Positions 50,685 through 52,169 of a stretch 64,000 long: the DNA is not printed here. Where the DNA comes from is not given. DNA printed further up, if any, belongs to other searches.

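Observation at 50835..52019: Orphan methyltransferase-like protein with permuted DNA-MTase motifs, a DPPA catalytic-motif variant and an uncharacterised N-terminal domain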

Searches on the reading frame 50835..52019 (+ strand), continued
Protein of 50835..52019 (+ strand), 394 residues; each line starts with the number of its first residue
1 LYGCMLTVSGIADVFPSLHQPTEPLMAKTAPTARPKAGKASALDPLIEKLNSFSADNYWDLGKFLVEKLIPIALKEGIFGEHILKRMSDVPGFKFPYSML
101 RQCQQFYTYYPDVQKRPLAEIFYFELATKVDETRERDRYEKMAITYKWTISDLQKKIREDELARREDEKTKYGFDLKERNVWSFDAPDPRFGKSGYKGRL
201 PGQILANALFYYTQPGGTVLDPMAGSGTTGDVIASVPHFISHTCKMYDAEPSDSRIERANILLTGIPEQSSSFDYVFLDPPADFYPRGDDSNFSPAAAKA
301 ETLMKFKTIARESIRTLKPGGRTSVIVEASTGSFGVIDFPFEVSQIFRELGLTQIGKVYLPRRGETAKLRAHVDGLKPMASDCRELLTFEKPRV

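Call 49: search_protein_families(library=pfam, proteins=[L072:2078-3112:+, L072:3124-4827:+, L072:4844-5929:+, L069:3130-4170:+, L069:4182-5996:+, L069:945-2903:+, L069:7180-7968:-, L069:8048-10114:-], max_evalue=0.01)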
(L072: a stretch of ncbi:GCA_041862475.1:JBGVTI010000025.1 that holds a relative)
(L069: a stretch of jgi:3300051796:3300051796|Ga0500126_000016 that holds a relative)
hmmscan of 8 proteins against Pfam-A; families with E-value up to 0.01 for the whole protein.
L072:2078-3112:+ (344 aa): 0 families

L072:3124-4827:+ (567 aa): 4 families
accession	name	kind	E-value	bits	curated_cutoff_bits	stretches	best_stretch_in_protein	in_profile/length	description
PF01935.23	DUF87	-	8.4e-18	65.7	23.2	1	176-406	4-203/220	Helicase HerA, central domain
PF05872.18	HerA_C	-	7.4e-11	41.8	22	1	201-519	26-336/502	Helicase HerA-like C-terminal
PF10412.15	TrwB_AAD_bind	-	1.2e-05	24.8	20.5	1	193-238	12-57/387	Type IV secretion-system coupling protein DNA-binding domain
PF02534.20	T4SS-DNA_transf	-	0.0093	15.3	20.1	0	200-239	48-85/468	Type IV secretory system Conjugative DNA transfer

L072:4844-5929:+ (361 aa): 4 families
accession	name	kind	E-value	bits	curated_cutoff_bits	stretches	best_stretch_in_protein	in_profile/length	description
PF01555.25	N6_N4_Mtase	-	3.1e-11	44.1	26.7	2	136-200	135-203/221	DNA methylase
PF17761.7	DUF1016_N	-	0.00013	22.5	32.8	1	9-120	14-130/137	DUF1016 N-terminal domain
PF01170.24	UPF0020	-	0.00053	20.2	22.3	0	170-192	18-42/197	RMKL-like, methyltransferase domain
PF03602.21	Cons_hypoth95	-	0.0043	17.2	24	0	224-245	103-124/182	Conserved hypothetical protein 95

L069:3130-4170:+ (346 aa): 0 families

L069:4182-5996:+ (604 aa): 4 families
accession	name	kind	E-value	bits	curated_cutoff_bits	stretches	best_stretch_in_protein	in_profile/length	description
PF01935.23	DUF87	-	5.9e-16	59.7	23.2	1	192-435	14-214/220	Helicase HerA, central domain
PF05872.18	HerA_C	-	2.7e-10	39.9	22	2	450-558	253-363/502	Helicase HerA-like C-terminal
PF10412.15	TrwB_AAD_bind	-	1.9e-07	30.8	20.5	1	197-258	10-71/387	Type IV secretion-system coupling protein DNA-binding domain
PF12846.13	AAA_10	-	0.0017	17.9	27.5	0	207-523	26-301/362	AAA-like domain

L069:945-2903:+ (652 aa): 1 family
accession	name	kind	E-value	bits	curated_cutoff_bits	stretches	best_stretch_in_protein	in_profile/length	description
PF13360.13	PQQ_2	-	0.0039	17.3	27.6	0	80-217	56-156/233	Outer membrane protein assembly factor BamB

L069:7180-7968:- (262 aa): 1 family
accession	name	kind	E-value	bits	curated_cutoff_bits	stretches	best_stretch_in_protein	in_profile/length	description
PF03743.19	TrbI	-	0.0016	18.7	35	1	45-130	2-86/188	Bacterial conjugation TrbI-like protein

L069:8048-10114:- (688 aa): 0 families

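Call 50: find_encoding_contigs(protein=P0310, flank=6000, max_places=2)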
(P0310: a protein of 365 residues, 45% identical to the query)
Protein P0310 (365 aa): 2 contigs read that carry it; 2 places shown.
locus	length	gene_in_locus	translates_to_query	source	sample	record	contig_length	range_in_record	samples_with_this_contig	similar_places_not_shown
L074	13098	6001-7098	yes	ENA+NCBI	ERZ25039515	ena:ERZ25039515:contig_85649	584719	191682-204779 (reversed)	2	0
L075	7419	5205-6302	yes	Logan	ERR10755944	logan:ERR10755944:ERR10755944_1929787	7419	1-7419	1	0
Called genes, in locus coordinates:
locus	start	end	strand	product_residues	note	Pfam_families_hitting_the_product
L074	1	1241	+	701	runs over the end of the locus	PF00474:SSF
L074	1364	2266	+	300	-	PF14488:DUF4434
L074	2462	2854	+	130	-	PF13828:DUF4190 (weak)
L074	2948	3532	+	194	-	PF00899:ThiF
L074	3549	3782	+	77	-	PF00899:ThiF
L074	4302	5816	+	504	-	PF03781:FGE-sulfatase (weak)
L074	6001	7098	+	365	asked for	PF17761:DUF1016_N (weak), PF01555:N6_N4_Mtase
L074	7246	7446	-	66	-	PF00313:CSD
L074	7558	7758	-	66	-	-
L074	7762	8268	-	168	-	PF13302:Acetyltransf_3, PF13420:Acetyltransf_4, PF00583:Acetyltransf_1, PF13673:Acetyltransf_10 (weak), PF13508:Acetyltransf_7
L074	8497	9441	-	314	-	PF01170:UPF0020 (faint), PF08241:Methyltransf_11 (faint), PF13649:Methyltransf_25 (faint), PF13847:Methyltransf_31 (faint), PF01555:N6_N4_Mtase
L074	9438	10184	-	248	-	PF04555:XhoI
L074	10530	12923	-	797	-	PF03104:DNA_pol_B_exo1 (faint), PF00136:DNA_pol_B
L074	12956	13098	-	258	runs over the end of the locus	PF01145:Band_7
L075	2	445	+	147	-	?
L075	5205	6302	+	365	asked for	PF17761:DUF1016_N (weak), PF01555:N6_N4_Mtase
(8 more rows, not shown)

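Call 51: find_encoding_contigs(protein=P0295, flank=6000, max_places=2)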
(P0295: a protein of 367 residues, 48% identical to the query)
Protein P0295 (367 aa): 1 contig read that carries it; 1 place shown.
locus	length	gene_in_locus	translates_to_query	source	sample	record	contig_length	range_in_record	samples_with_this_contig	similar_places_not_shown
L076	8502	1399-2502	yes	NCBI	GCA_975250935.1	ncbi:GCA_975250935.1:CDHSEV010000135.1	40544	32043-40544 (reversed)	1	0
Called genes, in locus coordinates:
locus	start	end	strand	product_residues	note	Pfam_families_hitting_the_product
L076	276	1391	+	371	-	PF01935:DUF87 (faint)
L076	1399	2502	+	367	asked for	PF01555:N6_N4_Mtase (faint)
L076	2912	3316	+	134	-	PF01909:NTP_transf_2, PF18765:Polbeta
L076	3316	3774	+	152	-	PF01934:HepT-like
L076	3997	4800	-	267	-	PF13267:DUF4058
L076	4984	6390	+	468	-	PF00890:FAD_binding_2 (weak), PF01134:GIDA, PF01266:DAO (faint), PF07992:Pyr_redox_2, PF12831:FAD_oxidored, PF13738:Pyr_redox_3, PF00070:Pyr_redox, PF02852:Pyr_redox_dim, +4 more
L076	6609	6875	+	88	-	PF02604:PhdYeFM_antitox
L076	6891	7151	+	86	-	PF05016:ParE_toxin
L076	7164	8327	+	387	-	PF00266:Aminotran_5, PF01041:DegT_DnrJ_EryC1 (faint)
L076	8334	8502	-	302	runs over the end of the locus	PF03466:LysR_substrate (weak), PF12849:PBP_like_2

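Call 52: predict_structure(alignment_id=A3)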
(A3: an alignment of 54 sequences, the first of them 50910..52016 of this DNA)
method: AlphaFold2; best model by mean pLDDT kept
length: 369 residues; sequences in the alignment: 54
mean_pLDDT: 85.0   pTM: 0.64
mean pLDDT of the five models: 85.0, 84.8, 82.9, 81.9, 80.0
residues with pLDDT >= 90: 205; 70-90: 113; 50-70: 19; < 50: 32
segments of 3 or more residues with pLDDT < 50: 1-13, 340-356
pLDDT, mean of each block of 10 residues (from residue 1): 40 64 82 91 91 87 86 93 95 95 93 96 95 87 75 78 66 68 94 94 90 93 91 93 97 89 81 93 97 98 86 94 98 77 48 59 95
secondary structure, 60 per line:
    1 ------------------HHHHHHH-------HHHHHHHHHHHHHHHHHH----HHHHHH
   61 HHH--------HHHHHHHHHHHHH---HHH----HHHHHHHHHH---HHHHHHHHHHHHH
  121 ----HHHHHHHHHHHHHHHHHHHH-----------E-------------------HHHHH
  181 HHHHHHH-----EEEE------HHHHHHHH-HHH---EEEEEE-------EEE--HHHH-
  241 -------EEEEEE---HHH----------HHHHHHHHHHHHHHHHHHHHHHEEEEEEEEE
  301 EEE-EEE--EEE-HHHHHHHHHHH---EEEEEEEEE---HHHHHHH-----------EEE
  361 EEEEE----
elements in order: H19-25 H33-50 H55-63 H72-84 H95-104 H108-120 H125-144 H176-187 E193-196 H203-210 E218-223 E231-233 H236-239 E248-253 H270-291 E292-303 E305-307 E310-312 H314-324 E328-336 H340-346 E358-365

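Call 56: fold_search(model_id=the predicted structure, library=pdb)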
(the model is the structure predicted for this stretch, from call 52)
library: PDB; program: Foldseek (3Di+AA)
matches with E <= 10: 1400; with E <= 0.001: 643
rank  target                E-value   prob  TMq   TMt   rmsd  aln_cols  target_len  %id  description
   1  4pne_B                9.8e-08  1.00  0.35  0.45   8.1       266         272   15  Crystal Structure of the [4+2]-Cyclase SpnF (released 2015-02-18)
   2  3l8d                  1.9e-07  1.00  0.34  0.58   7.2       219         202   13  Crystal structure of methyltransferase from Bacillus Thuringiensis (released 2010-01-12)
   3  6zxv_B                2.4e-07  1.00  0.33  0.37   5.3       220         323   20  Structure of Archaeoglobus fulgidus Trm11 m2G10 tRNA methyltransferase enzyme bound to sinefungin (released 2020-09-23)
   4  4qtu_B                3.8e-07  1.00  0.34  0.62   5.4       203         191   17  Structure of S. cerevisiae Bud23-Trm112 complex involved in formation of m7G1575 on 18S rRNA (SAM bound form) (released 2014-12-24)
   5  6zxw_G                4.8e-07  1.00  0.34  0.39   6.2       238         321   19  Structure of Archaeoglobus fulgidus Trm11-Trm112 m2G10 tRNA methyltransferase complex bound to sinefungin (released 2020-09-23)
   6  4pne_A                4.8e-07  1.00  0.34  0.45   8.2       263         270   15  Crystal Structure of the [4+2]-Cyclase SpnF (released 2015-02-18)
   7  2o57_A                5.1e-07  1.00  0.32  0.40   8.4       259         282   14  Crystal Structure of a putative sarcosine dimethylglycine methyltransferase from Galdieria sulphuraria (released 2006-12-19)
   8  8zc8_A                5.7e-07  1.00  0.32  0.42   9.1       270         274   14  The structure of MitM and mitomycin A with SAH in mitomycin (released 2024-11-27)
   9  3ofk_D                6.8e-07  1.00  0.34  0.62   5.0       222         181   14  Crystal structure of N-methyltransferase NodS from Bradyrhizobium japonicum WM9 in complex with S-adenosyl-l-homocyste (released 2010-10-27)
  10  2zfu_A                8.1e-07  1.00  0.31  0.51   6.1       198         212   17  Structure of the methyltransferase-like domain of nucleomethylin (released 2008-12-02)
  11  6g4w_q                8.6e-07  1.00  0.35  0.63   5.5       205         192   14  Cryo-EM structure of a late human pre-40S ribosomal subunit - State A (released 2018-06-06)
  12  6zxv_A                9.1e-07  1.00  0.33  0.37   5.3       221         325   19  Structure of Archaeoglobus fulgidus Trm11 m2G10 tRNA methyltransferase enzyme bound to sinefungin (released 2020-09-23)
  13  4qtt_D                9.7e-07  1.00  0.34  0.69   5.2       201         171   16  Structure of S. cerevisiae Bud23-Trm112 complex involved in formation of m7G1575 on 18S rRNA (apo-form) (released 2014-12-24)
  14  4qtt_B                1.0e-06  1.00  0.36  0.71   5.5       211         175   16  Structure of S. cerevisiae Bud23-Trm112 complex involved in formation of m7G1575 on 18S rRNA (apo-form) (released 2014-12-24)
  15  8vyd_B                1.2e-06  1.00  0.29  0.39   6.1       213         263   18  A novel synthase generates m4(2)C to stabilize the archaeal ribosome (released 2024-11-06)
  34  2zie_B                3.3e-06  1.00  0.26  0.40   7.0       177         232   15  Crystal Structure of TTHA0409, Putatative DNA Modification Methylase from Thermus thermophilus HB8- Selenomethionine d (released 2008-07-29)
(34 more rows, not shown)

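Call 60: find_related_loci(query=A5, collection=metagenome_contigs, flank=6000)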
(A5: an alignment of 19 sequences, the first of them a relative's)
Query A5 (361 aa) in metagenome_contigs; peptide patterns used: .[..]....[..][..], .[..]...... (x = any residue, [..] = any of these).
600 stretches matched a pattern (row limit reached: there are more); 13 encode a relative of the query (tblastn E <= 1e-3); 13 distinct loci.
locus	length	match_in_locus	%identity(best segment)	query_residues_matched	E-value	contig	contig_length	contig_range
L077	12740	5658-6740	94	1-361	0e+0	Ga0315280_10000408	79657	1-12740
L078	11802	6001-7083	91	1-361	0e+0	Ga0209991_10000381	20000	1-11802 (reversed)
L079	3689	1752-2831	66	1-361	1e-178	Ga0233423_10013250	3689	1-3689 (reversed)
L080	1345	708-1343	90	1-212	2e-144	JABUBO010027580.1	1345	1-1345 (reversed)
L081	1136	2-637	78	150-361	2e-125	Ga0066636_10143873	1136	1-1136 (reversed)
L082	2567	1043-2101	47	8-361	1e-112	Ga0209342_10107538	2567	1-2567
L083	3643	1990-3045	47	8-361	2e-107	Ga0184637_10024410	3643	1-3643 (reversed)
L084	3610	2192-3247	45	8-361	7e-103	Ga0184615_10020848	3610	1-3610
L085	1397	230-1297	45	5-361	2e-108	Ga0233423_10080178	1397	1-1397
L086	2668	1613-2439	56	125-361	9e-53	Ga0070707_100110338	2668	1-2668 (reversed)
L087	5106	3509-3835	33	158-247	9e-6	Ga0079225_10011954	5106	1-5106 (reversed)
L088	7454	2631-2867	33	182-245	1e-5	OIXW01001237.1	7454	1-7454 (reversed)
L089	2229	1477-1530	83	228-245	2e-5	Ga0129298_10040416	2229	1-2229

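Call 68: search_solved_structures(query=A6, max_evalue=10, show_alignments=2)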
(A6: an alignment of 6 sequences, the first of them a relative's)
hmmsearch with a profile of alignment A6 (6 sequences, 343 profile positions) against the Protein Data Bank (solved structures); distinct sequences matched with E-value up to 10: 2.
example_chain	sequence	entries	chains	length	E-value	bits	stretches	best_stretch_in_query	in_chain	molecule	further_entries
4cic_A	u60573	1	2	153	0.17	14.4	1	185-287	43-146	TRANSCRIPTIONAL REGULATOR, BADM/RRF2 FAMILY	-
9yah_A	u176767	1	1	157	1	11.9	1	202-258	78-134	Copper chaperone PCu(A)C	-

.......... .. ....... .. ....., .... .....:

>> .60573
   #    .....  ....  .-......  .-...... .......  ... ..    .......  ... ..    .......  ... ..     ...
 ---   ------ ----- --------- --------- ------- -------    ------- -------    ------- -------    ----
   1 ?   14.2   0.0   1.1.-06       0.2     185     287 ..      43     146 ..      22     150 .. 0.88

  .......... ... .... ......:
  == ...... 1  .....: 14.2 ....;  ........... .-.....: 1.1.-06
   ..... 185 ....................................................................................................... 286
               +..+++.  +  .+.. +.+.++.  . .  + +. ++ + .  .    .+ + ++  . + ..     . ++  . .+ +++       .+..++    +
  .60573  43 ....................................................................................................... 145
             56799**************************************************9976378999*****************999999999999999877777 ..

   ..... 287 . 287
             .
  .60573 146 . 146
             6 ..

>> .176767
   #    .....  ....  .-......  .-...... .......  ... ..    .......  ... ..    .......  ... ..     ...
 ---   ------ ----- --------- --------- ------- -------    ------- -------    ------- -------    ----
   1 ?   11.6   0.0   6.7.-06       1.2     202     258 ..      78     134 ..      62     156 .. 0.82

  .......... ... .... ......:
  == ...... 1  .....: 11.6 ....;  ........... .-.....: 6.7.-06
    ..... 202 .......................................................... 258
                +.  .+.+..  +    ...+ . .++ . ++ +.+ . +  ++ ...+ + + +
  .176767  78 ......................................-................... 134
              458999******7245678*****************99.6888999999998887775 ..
